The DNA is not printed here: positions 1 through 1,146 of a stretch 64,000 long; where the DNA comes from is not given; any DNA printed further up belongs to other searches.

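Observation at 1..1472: Mobile-element terminus (DDE transposase plus TGCAA terminal repeats) abutting the 3' end of tRNA-Arg(CCT)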

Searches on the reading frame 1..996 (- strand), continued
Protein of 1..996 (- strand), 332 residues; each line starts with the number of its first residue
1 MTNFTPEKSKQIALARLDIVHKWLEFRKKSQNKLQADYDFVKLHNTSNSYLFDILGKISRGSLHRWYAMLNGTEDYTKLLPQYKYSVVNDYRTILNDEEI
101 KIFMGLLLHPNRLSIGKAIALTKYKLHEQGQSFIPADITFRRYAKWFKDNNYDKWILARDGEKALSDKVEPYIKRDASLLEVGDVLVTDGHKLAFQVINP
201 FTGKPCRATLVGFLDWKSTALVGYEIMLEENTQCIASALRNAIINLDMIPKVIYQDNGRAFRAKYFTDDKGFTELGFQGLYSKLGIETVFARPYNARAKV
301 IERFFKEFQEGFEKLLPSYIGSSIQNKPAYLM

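Call 34: find_related_loci(query=P0074, collection=metagenome_contigs, flank=10000)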
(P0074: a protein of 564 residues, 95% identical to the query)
Query P0074 (564 aa) in metagenome_contigs; peptide patterns used: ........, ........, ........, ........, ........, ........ (x = any residue, [..] = any of these).
467 stretches matched a pattern; 397 encode a relative of the query (tblastn E <= 1e-3); the best 80 are kept; 80 distinct loci.
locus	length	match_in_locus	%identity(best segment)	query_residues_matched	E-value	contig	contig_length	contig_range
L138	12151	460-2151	98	1-564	0e+0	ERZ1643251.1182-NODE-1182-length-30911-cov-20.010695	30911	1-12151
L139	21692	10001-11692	98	1-564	0e+0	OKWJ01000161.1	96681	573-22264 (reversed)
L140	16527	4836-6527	93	1-564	0e+0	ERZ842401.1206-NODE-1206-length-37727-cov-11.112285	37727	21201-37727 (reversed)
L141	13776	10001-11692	92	1-564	0e+0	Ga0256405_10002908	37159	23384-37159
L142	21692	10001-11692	91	1-564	0e+0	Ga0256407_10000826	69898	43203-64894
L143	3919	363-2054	91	1-564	0e+0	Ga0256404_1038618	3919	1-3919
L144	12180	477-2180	91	1-564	0e+0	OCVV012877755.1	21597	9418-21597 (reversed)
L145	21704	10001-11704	91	1-564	0e+0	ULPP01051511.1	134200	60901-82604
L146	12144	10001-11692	91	1-564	0e+0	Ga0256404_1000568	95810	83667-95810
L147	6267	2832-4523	91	1-564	0e+0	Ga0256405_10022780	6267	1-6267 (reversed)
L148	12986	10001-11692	91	1-564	0e+0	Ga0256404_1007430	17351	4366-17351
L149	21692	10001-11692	91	1-564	0e+0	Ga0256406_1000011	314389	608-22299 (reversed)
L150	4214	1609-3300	91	1-564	0e+0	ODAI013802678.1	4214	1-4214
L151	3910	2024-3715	90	1-564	0e+0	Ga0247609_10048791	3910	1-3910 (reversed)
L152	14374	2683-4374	91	1-564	0e+0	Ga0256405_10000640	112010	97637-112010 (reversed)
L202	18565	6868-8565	82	2-564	0e+0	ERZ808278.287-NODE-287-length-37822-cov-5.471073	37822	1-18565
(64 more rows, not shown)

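Call 50: search_solved_structures(query=A2, max_evalue=1)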
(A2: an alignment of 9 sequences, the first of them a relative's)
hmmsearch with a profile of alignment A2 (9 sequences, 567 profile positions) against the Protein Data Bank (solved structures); distinct sequences matched with E-value up to 1: 4.
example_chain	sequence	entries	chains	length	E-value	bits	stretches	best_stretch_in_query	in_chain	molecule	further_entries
7n79_A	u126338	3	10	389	0.014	17.1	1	299-404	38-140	Aminotran_1_2 domain-containing protein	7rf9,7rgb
8rdu_R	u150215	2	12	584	0.025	16.3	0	265-334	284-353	TnsB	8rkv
7svw_A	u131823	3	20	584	0.025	16.3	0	265-334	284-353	TnsB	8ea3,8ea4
8aa5_AP1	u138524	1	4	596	0.026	16.2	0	265-334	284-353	TnsB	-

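Call 51: find_homologous_proteins(query=L001:6858-7358:+, max_evalue=0.001)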
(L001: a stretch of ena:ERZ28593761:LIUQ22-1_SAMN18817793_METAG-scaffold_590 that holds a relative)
Query L001:6858-7358:+ (167 aa): 722 proteins with E <= 0.001 among 765 candidates; the best 120 are listed.
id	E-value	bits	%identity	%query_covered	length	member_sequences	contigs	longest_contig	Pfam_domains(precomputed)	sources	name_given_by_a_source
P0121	9.0e-97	339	94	100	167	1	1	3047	PF14659.13,PF22022.3,PF13102.13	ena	-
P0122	2.5e-96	338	94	100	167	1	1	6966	PF14659.13,PF22022.3,PF13102.13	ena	-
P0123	6.9e-96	336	93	100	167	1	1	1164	PF14659.13,PF22022.3,PF13102.13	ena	-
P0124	8.1e-96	336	93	100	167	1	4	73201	PF14659.13,PF22022.3,PF13102.13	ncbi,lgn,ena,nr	ncbi:phage integrase SAM-like domain-containing protein [bacterium]|nr:phage integrase SAM-like doma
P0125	1.2e-95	336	93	100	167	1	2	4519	PF14659.13,PF22022.3,PF13102.13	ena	-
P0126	1.3e-95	335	93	100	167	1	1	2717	PF14659.13,PF22022.3,PF13102.13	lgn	-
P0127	1.7e-95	335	93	100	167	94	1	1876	PF14659.13,PF22022.3,PF13102.13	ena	-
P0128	3.5e-95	334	93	100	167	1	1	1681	PF14659.13,PF22022.3,PF13102.13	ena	-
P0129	3.6e-95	334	93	100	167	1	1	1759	PF14659.13,PF22022.3,PF13102.13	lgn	-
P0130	6.4e-95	333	93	100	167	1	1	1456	PF14659.13,PF22022.3,PF13102.13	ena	-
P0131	6.9e-95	333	92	100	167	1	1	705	PF14659.13,PF22022.3,PF13102.13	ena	-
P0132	7.4e-95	333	93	100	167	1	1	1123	PF14659.13,PF22022.3,PF13102.13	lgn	-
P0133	7.6e-95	333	92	100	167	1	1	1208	PF14659.13,PF22022.3,PF13102.13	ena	-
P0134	8.7e-95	333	92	100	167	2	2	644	PF14659.13,PF22022.3,PF13102.13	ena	-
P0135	1.0e-94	333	92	100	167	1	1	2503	PF22022.3,PF13102.13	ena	-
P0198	9.2e-71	255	72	100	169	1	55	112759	PF14659.13,PF22022.3,PF13102.13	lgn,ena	-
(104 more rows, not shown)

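Call 57: search_protein_families(library=padloc, proteins=[L001:11944-12996:+, L001:12989-13969:+, L001:13970-15643:+, L001:15627-16082:+, L001:8596-10047:-, L001:10280-10825:+, L001:7782-8231:-, L001:11033-11758:-], max_evalue=0.001)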
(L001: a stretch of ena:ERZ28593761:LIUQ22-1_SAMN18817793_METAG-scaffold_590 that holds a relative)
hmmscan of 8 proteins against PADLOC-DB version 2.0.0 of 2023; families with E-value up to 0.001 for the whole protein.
L001:11944-12996:+ (350 aa): 4 families
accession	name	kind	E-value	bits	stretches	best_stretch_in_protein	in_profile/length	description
PDLC00758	Effector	-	1.3e-85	285.6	1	16-338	3-324/331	Phospholipase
PDLC00757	Effector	-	9.9e-79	263.1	1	13-335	4-316/331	Phospholipase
PDLC00755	Effector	-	7.4e-37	125.1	1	13-236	5-215/311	Phospholipase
PDLC00756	Effector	-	3e-33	113.3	1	68-333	2-259/280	Phospholipase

L001:12989-13969:+ (326 aa): 30 families (the best 25 are shown)
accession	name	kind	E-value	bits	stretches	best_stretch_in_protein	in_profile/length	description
PDLC00774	Cyclase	-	4.1e-75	250.9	1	1-312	1-296/316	oligonucleotide-cyclase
PDLC00795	Cyclase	-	4.2e-39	132.6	1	1-321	1-336/340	oligonucleotide-cyclase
PDLC00783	Cyclase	-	1.9e-37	127.1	1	1-312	1-320/349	oligonucleotide-cyclase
PDLC00778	Cyclase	-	5.8e-37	125.6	1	1-309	1-310/455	oligonucleotide-cyclase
PDLC00824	Cyclase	-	7.8e-33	112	1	12-309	19-320/466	oligonucleotide-cyclase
PDLC00768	Cyclase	-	5.9e-25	85.9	2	148-324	199-368/380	oligonucleotide-cyclase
PDLC00781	Cyclase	-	1.6e-23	81.4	2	148-321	196-363/380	oligonucleotide-cyclase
PDLC00823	Cyclase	-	8.4e-22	76.1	1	5-303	6-283/285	oligonucleotide-cyclase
PDLC00775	Cyclase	-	2.1e-21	74.5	2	5-136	11-155/389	oligonucleotide-cyclase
PDLC00799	Cyclase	-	1.4e-19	68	1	1-312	1-326/449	oligonucleotide-cyclase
PDLC00787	Cyclase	-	7e-18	63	1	5-320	4-320/333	oligonucleotide-cyclase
PDLC00796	Cyclase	-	3.6e-17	60.8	1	3-311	2-294/432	oligonucleotide-cyclase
PDLC00780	Cyclase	-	3e-16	57.5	2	4-132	9-134/388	oligonucleotide-cyclase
PDLC00806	Cyclase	-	5.8e-16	56.3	2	41-135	68-167/396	oligonucleotide-cyclase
PDLC00822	Cyclase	-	9.6e-16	56.1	2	151-316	190-357/375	oligonucleotide-cyclase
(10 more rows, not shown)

L001:13970-15643:+ (557 aa): 32 families (the best 25 are shown)
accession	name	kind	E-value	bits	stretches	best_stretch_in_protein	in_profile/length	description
PDLC00850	E1-E2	-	1.6e-59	199.9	1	30-524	21-543/566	E1-E2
PDLC00837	E1-E2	-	2.5e-45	153.3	1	49-501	47-542/593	E1-E2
PDLC00849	E1-E2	-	6.7e-44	148.5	1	30-529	35-572/582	E1-E2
PDLC00836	E1-E2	-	4.1e-43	145.8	2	293-501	337-549/602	E1-E2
PDLC00856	E1-E2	-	1.9e-28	97.3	1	218-500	257-523/573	E1-E2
PDLC00832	E1-E2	-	9.6e-28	94.7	1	274-440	315-481/588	E1-E2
PDLC00843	E1-E2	-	1.2e-27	94.7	1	216-514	240-542/575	E1-E2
PDLC00853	E1-E2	-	2.2e-24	84.4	1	215-399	231-411/546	E1-E2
PDLC00838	E1-E2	-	1.2e-22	77.9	1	269-507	295-538/736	E1-E2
PDLC00842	E1-E2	-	1.4e-22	78.1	1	103-401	93-409/549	E1-E2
PDLC00840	E1-E2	-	5.8e-22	76.4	1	295-501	212-421/458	E1-E2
PDLC00834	E1-E2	-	7.9e-22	75.5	1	120-531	130-539/564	E1-E2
PDLC00848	E1-E2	-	8.8e-21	71.8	1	288-420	366-494/607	E1-E2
PDLC00846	E1-E2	-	1.9e-20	71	1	51-498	33-524/587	E1-E2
PDLC00839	E1-E2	-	3.2e-20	69.9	1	260-418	332-488/602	E1-E2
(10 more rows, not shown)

L001:15627-16082:+ (151 aa): 28 families (the best 25 are shown)
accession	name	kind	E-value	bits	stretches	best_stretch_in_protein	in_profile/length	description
PDLC00896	JAB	-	2e-42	142.6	1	4-149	7-155/159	JAB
PDLC00902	JAB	-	2.2e-38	129.5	1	3-148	9-156/159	JAB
PDLC00887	JAB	-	1.1e-36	124.3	1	6-136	12-143/160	JAB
PDLC00901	JAB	-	1.6e-32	110.7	1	9-148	17-158/163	JAB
PDLC00894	JAB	-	2.8e-30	103.5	1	3-134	8-141/158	JAB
PDLC00909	JAB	-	1.2e-27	94.6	1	9-140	19-154/168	JAB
PDLC00890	JAB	-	2.2e-26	90.3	1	3-138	5-141/157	JAB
PDLC00891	JAB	-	3e-21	73.5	1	8-133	11-135/159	JAB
PDLC00898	JAB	-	2e-20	71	1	2-132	11-140/162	JAB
PDLC00908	JAB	-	4.5e-20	70.2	1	11-139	21-153/168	JAB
PDLC00838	E1-E2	-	3.4e-19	66.4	1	3-139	584-721/736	E1-E2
PDLC00893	JAB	-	8.9e-18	62.8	1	9-129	2-126/157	JAB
PDLC00905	JAB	-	2.8e-16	58.1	1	10-130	3-126/154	JAB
PDLC00889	JAB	-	6.1e-16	56.4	1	7-132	18-143/168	JAB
PDLC00903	JAB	-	1e-15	56.1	1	10-110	13-115/166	JAB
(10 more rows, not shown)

L001:8596-10047:- (483 aa): 0 families

L001:10280-10825:+ (181 aa): 0 families

L001:7782-8231:- (149 aa): 0 families

L001:11033-11758:- (241 aa): 0 families

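Call 58: predict_structure(alignment_id=A3)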
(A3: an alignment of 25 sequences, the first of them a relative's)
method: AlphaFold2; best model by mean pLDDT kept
length: 167 residues; sequences in the alignment: 25
mean_pLDDT: 87.4   pTM: 0.61
mean pLDDT of the five models: 87.4, 86.0, 83.8, 83.6, 74.8
residues with pLDDT >= 90: 94; 70-90: 55; 50-70: 11; < 50: 7
segments of 3 or more residues with pLDDT < 50: 52-57
pLDDT, mean of each block of 10 residues (from residue 1): 85 89 86 89 86 51 87 96 91 95 96 94 93 93 94 87 66
secondary structure, 60 per line:
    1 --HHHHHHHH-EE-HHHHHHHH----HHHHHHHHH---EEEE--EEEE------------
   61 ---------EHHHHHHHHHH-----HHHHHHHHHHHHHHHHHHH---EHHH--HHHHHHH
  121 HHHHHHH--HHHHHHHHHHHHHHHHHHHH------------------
elements in order: H3-10 H15-22 H27-35 E39-42 E45-48 H71-80 H86-104 H114-127 H130-149

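Call 74: predict_structure(alignment_id=A4)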
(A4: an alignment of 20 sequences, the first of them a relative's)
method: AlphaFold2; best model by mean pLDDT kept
length: 568 residues; sequences in the alignment: 20
mean_pLDDT: 37.0   pTM: 0.21
mean pLDDT of the five models: 37.0, 36.6, 35.6, 35.6, 34.7
residues with pLDDT >= 90: 0; 70-90: 14; 50-70: 49; < 50: 505
segments of 3 or more residues with pLDDT < 50: 1-15, 47-487, 493-495, 497-499, 501-507, 509-535, 564-568
pLDDT, mean of each block of 10 residues (from residue 1): 39 51 65 55 52 43 47 34 26 30 30 33 38 30 31 28 25 23 27 35 36 31 36 36 31 27 25 26 26 25 32 31 33 35 33 36 37 42 33 28 31 33 32 37 45 40 29 36 44 49 48 39 33 50 67 76 45
secondary structure, 60 per line:
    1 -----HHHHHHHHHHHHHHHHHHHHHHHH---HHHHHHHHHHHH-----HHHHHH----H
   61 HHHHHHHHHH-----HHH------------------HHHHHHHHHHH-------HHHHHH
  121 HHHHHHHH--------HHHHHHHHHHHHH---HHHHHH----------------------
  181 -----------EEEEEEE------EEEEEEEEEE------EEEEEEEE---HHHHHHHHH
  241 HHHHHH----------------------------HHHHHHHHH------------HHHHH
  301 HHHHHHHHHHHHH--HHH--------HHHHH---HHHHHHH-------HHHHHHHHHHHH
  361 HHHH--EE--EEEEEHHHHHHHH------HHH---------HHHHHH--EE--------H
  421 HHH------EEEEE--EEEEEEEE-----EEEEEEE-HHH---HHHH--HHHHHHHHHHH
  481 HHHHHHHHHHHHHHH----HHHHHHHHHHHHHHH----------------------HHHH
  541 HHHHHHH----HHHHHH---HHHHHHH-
elements in order: H6-29 H33-44 H50-55 H60-70 H97-107 H115-128 H137-149 H153-158 E192-198 E205-214 E221-228 H232-246 H275-283 H296-313 H327-331 H335-341 H349-364 E371-375 H376-383 H402-407 H420-423 E430-434 E437-444 E450-456 H464-467 H470-495 H500-514 H537-547 H552-557 H561-567

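Call 75: search_protein_families(library=ncbifam, proteins=[L003:10001-11695:+, L003:11688-12368:+, L003:12365-12925:+, L003:12922-13329:+, L001:6858-7361:+], max_evalue=0.01)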
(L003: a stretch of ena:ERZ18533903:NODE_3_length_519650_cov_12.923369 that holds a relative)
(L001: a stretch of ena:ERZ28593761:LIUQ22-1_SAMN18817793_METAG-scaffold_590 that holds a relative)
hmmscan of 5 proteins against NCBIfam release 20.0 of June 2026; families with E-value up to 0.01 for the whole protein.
L003:10001-11695:+ (564 aa): 2 families
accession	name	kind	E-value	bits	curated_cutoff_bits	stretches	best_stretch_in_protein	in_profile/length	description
NF033577.2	transpos_IS481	equivalog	2.9e-10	40.2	224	1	207-312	147-243/284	IS481 family transposase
NF033546.1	transpos_IS21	equivalog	0.0053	16.3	160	0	225-311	153-240/294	IS21 family transposase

L003:11688-12368:+ (226 aa): 5 families
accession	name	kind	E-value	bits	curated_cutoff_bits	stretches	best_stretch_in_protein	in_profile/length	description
NF041006.2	cell_div_CdvC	equivalog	9.4e-06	24.8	650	1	29-117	134-216/370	cell division protein CdvC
NF000868.0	PRK00080.1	equivalog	8e-05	21.7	282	0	149-225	166-246/330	Holliday junction branch migration DNA helicase RuvB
NF042959.1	IteA_antiphage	equivalog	0.00062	19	510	1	19-111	115-195/367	anti-phage ATPase IteA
TIGR00635.1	ruvB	equivalog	0.0024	17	299.05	0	5-47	6-48/305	Holliday junction branch migration DNA helicase RuvB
NF047747.1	PrtsmActNtasePan2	equivalog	0.0088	15.3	700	0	29-111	185-256/397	proteasome-activating nucleotidase Pan2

L003:12365-12925:+ (186 aa): 0 families

L003:12922-13329:+ (135 aa): 0 families

L001:6858-7361:+ (167 aa): 4 families
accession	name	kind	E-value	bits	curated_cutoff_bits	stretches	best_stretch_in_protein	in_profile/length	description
TIGR02225.1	recomb_XerD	equivalog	2.7e-05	23.6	329.6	1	76-166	5-96/290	site-specific tyrosine recombinase XerD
NF001399.0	PRK00283.1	subfamily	0.0019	17.5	279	1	72-165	10-105/300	tyrosine recombinase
NF040815.2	recomb_XerA_Arch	equivalog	0.0024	17.5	220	1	78-156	6-80/263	site-specific tyrosine recombinase/integron integrase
TIGR02224.1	recomb_XerC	equivalog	0.006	16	335.15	1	76-165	5-98/295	tyrosine recombinase XerC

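Call 76: search_protein_families(library=phrogs, proteins=[L003:10001-11695:+, L003:11688-12368:+, L003:12365-12925:+, L003:12922-13329:+, L001:6858-7361:+], max_evalue=0.001)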
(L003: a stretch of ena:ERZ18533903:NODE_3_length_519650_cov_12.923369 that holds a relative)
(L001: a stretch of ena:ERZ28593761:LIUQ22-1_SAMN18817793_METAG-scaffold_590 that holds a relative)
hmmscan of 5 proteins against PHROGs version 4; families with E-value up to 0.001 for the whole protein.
L003:10001-11695:+ (564 aa): 4 families
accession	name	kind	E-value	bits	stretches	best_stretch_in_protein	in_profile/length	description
phrog_310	-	integration and excision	2.9e-88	298.4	1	6-560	100-667/696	transposase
phrog_956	-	integration and excision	1.8e-10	41.4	1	207-311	61-156/436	transposase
phrog_18348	-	unknown function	2.5e-07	31.6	1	356-527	6-183/219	-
phrog_15639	-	unknown function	4.6e-07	30.4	1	278-524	17-266/301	-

L003:11688-12368:+ (226 aa): 7 families
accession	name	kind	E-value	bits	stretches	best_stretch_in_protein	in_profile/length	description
phrog_296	-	integration and excision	5.4e-40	138.7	1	2-224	295-517/626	DNA transposition protein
phrog_168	-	DNA, RNA and nucleotide metabolism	1.9e-14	55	1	17-221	32-220/314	clamp loader of DNA polymerase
phrog_3757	-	unknown function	4.7e-07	30.5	0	18-52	115-149/367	-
phrog_592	-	other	0.00038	21.3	1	88-138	68-116/193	thymidine kinase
phrog_3277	-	DNA, RNA and nucleotide metabolism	0.00052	20.9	0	30-128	11-107/168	DnaC-like helicase loader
phrog_9172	-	unknown function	0.00078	19.4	0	87-209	376-499/509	-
phrog_6891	-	other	0.00099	19.8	0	86-135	106-155/310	ATPase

L003:12365-12925:+ (186 aa): 2 families
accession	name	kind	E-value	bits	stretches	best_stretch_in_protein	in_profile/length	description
phrog_1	-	integration and excision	1.5e-11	45.3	1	66-163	160-251/611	integrase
phrog_26960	-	unknown function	2.9e-05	25.3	1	69-124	67-122/146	-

L003:12922-13329:+ (135 aa): 2 families
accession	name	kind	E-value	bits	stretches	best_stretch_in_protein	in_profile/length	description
phrog_756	-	DNA, RNA and nucleotide metabolism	3.8e-12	47.5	1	8-96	9-106/166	DNA binding protein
phrog_4151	-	DNA, RNA and nucleotide metabolism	0.00021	22.2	0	2-100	5-105/154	DNA binding protein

L001:6858-7361:+ (167 aa): 2 families
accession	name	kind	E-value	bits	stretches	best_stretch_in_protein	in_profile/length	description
phrog_1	-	integration and excision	2.5e-17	64.4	1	63-163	159-258/611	integrase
phrog_7244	-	integration and excision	1.7e-08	35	1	77-166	84-172/263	integrase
